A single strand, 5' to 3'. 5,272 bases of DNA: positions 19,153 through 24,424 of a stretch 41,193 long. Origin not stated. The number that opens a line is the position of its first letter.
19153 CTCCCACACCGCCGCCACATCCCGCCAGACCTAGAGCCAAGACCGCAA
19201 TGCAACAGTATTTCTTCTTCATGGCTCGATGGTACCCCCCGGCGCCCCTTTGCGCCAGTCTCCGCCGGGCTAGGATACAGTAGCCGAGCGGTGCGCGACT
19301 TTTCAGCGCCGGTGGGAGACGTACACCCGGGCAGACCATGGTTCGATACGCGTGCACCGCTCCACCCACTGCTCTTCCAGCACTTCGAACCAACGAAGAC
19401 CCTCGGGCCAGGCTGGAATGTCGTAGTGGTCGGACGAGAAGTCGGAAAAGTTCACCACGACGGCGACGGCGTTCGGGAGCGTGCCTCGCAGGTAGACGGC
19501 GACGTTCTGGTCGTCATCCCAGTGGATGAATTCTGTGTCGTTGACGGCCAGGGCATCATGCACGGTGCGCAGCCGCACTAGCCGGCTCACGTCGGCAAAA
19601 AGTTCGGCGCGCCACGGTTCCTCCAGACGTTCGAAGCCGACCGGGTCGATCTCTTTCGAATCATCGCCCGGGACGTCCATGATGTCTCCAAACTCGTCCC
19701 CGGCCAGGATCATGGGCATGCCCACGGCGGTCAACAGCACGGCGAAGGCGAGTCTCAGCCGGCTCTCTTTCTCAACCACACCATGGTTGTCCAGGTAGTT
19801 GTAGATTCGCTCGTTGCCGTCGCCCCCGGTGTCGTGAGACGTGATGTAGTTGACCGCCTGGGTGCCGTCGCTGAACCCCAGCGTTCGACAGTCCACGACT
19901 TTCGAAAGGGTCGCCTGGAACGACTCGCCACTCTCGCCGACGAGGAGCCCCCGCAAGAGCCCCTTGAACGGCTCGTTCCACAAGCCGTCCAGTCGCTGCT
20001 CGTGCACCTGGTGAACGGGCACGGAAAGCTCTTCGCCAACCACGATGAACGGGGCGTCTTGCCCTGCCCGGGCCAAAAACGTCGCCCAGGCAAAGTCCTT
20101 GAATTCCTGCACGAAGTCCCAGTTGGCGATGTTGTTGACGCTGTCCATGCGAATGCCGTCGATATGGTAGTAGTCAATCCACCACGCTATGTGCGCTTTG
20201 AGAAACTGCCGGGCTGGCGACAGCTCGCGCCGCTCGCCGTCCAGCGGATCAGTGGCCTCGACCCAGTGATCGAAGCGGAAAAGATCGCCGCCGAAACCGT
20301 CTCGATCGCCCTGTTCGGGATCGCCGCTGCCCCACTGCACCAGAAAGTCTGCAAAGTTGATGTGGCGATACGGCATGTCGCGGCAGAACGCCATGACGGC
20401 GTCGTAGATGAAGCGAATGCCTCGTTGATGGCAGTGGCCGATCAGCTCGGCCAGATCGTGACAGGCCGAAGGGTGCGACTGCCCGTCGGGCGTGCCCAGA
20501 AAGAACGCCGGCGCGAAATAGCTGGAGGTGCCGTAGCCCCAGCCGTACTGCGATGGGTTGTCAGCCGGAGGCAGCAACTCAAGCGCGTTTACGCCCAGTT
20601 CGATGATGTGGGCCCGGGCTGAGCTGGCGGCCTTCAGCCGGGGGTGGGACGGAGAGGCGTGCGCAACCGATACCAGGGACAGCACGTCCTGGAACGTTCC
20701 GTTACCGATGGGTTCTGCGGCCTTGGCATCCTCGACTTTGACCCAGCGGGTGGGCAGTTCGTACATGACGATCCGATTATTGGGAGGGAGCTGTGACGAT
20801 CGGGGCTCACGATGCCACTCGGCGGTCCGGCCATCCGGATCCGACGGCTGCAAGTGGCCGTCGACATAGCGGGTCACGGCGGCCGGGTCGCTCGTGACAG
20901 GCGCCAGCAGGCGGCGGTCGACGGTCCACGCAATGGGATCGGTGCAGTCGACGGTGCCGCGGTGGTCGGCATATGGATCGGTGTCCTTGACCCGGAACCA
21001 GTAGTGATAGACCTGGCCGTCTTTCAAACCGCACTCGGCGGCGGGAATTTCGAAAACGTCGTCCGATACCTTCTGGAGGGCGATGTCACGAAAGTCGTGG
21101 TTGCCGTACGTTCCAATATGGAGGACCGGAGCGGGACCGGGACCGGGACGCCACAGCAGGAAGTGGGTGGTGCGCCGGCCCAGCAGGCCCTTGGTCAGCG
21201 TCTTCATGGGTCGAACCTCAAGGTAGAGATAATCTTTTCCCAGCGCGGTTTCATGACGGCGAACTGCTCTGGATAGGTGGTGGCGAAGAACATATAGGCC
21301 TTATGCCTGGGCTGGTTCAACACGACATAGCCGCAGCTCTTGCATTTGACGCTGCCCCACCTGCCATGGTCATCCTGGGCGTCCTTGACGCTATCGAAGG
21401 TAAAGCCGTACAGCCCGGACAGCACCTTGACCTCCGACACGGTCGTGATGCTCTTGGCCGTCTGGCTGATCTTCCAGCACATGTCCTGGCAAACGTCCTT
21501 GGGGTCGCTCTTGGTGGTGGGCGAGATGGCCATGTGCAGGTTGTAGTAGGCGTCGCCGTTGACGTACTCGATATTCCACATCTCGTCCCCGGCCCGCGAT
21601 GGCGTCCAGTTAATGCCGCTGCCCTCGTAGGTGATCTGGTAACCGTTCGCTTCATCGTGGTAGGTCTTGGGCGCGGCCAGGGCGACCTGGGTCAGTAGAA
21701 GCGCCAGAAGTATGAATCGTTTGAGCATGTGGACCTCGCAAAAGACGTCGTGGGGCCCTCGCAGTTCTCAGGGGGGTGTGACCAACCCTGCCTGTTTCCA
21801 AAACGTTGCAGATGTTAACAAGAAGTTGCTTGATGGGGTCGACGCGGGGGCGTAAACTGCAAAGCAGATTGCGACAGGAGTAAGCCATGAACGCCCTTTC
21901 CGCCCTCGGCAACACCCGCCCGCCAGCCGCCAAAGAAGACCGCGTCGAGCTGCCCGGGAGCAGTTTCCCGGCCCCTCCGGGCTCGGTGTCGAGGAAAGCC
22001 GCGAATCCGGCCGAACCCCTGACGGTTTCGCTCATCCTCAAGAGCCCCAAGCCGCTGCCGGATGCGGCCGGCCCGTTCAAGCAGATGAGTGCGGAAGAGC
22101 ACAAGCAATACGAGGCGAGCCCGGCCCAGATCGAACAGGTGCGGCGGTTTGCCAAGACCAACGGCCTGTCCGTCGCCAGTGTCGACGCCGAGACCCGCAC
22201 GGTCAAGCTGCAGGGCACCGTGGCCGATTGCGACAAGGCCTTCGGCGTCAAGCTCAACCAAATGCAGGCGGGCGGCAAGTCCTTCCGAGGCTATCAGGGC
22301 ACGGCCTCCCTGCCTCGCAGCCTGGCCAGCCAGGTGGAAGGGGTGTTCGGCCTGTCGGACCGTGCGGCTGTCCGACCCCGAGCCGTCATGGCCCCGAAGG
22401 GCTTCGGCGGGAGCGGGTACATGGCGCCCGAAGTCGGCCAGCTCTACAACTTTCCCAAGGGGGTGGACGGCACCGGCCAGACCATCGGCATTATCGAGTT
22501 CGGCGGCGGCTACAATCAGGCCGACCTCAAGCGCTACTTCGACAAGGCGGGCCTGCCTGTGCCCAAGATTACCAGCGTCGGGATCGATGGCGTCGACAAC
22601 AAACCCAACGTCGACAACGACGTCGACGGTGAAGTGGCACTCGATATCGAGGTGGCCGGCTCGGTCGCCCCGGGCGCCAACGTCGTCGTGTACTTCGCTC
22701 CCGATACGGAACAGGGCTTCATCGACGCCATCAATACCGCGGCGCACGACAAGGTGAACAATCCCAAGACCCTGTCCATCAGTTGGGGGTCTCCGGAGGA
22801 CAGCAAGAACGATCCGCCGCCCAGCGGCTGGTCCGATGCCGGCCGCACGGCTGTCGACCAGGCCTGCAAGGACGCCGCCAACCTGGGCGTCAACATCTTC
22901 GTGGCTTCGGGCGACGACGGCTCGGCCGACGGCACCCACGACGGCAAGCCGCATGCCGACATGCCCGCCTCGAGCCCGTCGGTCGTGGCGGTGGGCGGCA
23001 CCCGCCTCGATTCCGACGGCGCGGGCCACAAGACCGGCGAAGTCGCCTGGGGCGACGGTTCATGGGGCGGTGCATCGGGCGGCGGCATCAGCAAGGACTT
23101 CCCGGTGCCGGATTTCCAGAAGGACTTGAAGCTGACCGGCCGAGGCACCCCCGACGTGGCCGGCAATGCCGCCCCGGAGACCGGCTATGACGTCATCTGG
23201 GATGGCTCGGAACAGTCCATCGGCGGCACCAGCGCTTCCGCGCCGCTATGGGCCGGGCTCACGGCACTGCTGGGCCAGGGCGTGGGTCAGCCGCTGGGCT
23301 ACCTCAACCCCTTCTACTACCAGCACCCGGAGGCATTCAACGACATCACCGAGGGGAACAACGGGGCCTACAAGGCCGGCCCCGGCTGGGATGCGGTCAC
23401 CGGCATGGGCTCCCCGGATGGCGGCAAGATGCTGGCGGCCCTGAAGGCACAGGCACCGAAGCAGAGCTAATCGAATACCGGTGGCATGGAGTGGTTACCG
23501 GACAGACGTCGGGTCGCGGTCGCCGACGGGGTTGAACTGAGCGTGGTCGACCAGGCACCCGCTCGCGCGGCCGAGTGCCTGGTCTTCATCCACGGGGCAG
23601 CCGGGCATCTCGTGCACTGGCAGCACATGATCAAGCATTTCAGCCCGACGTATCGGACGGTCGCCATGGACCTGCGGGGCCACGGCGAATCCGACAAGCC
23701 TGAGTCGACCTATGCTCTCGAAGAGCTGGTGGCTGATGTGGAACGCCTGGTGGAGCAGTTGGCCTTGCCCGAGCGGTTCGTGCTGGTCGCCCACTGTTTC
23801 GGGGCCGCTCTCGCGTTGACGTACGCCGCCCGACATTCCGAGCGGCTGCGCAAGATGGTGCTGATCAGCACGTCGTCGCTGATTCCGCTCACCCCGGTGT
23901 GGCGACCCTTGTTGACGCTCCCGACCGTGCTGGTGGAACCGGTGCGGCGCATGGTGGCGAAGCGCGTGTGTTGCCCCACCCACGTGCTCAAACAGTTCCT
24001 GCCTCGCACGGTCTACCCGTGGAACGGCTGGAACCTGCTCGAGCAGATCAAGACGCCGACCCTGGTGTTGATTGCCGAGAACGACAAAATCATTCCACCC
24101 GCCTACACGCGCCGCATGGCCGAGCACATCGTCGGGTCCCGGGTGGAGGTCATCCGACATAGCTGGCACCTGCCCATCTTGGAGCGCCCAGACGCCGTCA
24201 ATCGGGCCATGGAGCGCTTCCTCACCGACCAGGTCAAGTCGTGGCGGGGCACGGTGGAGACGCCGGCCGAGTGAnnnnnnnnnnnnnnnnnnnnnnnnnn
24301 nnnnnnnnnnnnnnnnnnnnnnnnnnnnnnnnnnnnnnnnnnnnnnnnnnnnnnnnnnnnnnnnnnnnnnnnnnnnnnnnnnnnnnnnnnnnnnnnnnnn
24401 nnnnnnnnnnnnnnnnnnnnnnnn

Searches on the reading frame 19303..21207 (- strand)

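Call 19: search_protein_families(library=pfam, proteins=[window:19303-21207:-], max_evalue=0.001)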
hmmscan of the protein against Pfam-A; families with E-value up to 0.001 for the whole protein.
window:19303-21207:- (634 aa): 1 family
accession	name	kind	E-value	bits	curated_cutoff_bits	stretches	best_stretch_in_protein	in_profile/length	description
PF00128.31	Alpha-amylase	-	2e-10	40.9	22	1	201-508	28-356/446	Alpha amylase, catalytic domain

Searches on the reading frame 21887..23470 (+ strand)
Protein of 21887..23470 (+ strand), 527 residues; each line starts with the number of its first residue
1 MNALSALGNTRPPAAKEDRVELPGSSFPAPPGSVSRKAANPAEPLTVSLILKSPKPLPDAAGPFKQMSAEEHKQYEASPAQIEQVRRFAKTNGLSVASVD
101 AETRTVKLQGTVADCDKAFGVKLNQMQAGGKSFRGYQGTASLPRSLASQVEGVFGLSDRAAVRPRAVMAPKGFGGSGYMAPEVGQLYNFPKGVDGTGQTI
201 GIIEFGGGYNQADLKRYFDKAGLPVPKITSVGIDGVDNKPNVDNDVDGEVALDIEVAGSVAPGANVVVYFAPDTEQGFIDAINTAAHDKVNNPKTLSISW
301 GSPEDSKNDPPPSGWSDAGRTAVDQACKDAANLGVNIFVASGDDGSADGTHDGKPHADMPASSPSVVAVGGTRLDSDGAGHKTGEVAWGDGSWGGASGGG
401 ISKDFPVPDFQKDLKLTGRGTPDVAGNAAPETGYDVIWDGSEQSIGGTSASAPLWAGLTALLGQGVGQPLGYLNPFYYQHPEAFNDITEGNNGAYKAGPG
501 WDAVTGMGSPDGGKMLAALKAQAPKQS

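Call 19: search_protein_families(library=pfam, proteins=[window:21887-23470:+], max_evalue=0.001)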
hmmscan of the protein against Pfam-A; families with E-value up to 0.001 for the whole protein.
window:21887-23470:+ (527 aa): 2 families
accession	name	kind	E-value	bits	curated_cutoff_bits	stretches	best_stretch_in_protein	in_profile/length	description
PF09286.16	Pro-kuma_activ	-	8.1e-14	52.5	23.5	1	69-158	51-142/143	Pro-kumamolisin, activation domain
PF00082.27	Peptidase_S8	-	1.8e-11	44.3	21.8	1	257-464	74-255/288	Subtilase family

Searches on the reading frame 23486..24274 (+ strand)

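Call 19: search_protein_families(library=pfam, proteins=[window:23486-24274:+], max_evalue=0.001)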
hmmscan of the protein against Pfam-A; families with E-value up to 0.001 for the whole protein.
window:23486-24274:+ (262 aa): 8 families
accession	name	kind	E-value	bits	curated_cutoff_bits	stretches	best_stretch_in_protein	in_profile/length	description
PF00561.26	Abhydrolase_1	-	3.9e-33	115.6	25.8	2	32-133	3-103/245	alpha/beta hydrolase fold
PF12697.13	Abhydrolase_6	-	1.1e-25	92.1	26.3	1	32-241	1-217/217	Alpha/beta hydrolase family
PF12146.15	Hydrolase_4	-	6e-23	81.8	27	2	29-136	4-116/239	Serine aminopeptidase, S33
PF06821.19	Ser_hydrolase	-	1.6e-07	31.8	22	1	42-229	12-154/172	Serine hydrolase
PF01738.24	DLH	-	2.1e-05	24.7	21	0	73-121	73-121/217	Dienelactone hydrolase family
PF00975.26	Thioesterase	-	0.0002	22.1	26.4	1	32-124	3-94/226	Thioesterase domain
PF08386.16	Abhydrolase_4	-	0.0006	20.3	21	0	189-248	34-93/103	TAP-like protein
PF03959.19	FSH1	-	0.00063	19.9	21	0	62-226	68-196/211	Serine hydrolase (FSH1)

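Call 89: search_protein_families(library=ncbifam, proteins=[window:23486-24274:+], max_evalue=0.00001)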
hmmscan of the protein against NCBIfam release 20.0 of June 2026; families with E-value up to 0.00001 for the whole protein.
window:23486-24274:+ (262 aa): 27 families (the best 25 are shown)
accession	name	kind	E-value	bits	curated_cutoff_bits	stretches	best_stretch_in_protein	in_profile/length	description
TIGR02427.1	protocat_pcaD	equivalog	2.8e-32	112.1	255.85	2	25-140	9-123/251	3-oxoadipate enol-lactonase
NF051488.1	bifunc_PcaDC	exception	4.8e-31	108.2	390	2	26-140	10-122/375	bifunctional 3-oxoadipate enol-lactonase/4-carboxymuconolactone decarboxylase PcaDC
NF011457.0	PRK14875.1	equivalog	1.7e-27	96.4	307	1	16-131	120-233/372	acetoin dehydrogenase dihydrolipoyllysine-residue acetyltransferase subunit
NF002938.0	PRK03592.1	equivalog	6e-27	94.7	241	1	9-129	14-129/298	haloalkane dehalogenase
NF051487.1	bifunc_PcaCD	exception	1.7e-25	90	430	2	25-133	167-275/413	bifunctional 4-carboxymuconolactone decarboxylase/3-oxoadipate enol-lactonase PcaCD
NF050089.1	i_nPHAscl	equivalog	1.4e-24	86.7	300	1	28-131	17-119/288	intracellular short-chain-length polyhydroxyalkanoate depolymerase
TIGR01250.1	pro_imino_pep_2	subfamily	5.7e-21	75.3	167.65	2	31-136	27-136/288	proline iminopeptidase-family hydrolase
TIGR03695.1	menH_SHCHC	equivalog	7.1e-21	74.8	208.55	1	30-130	3-105/252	2-succinyl-6-hydroxy-2,4-cyclohexadiene-1-carboxylate synthase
NF045948.1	ProImpepThrmp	equivalog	1.2e-20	74.1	500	2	30-136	26-135/291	proline iminopeptidase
TIGR03611.1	RutD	equivalog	5.8e-19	68.5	238.5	1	24-129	8-113/258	pyrimidine utilization protein D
TIGR03056.1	bchO_mg_che_rel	equivalog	2.9e-18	65.9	172.55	1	13-129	13-128/278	alpha/beta fold hydrolase BchO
NF052614.1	AB_fold_OlsI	equivalog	4.8e-17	62.4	385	1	183-257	191-266/272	ornithine lipid biosynthesis O-acyltransferase OlsI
NF004514.1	PRK05855.1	equivalog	8e-17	61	455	1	8-121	2-116/578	SDR family oxidoreductase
TIGR01738.1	bioH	equivalog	8.6e-17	61.6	206.95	1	29-133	4-102/245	pimeloyl-ACP methyl ester esterase BioH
NF007954.0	PRK10673.1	equivalog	7.3e-15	54.9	399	1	28-129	15-114/255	esterase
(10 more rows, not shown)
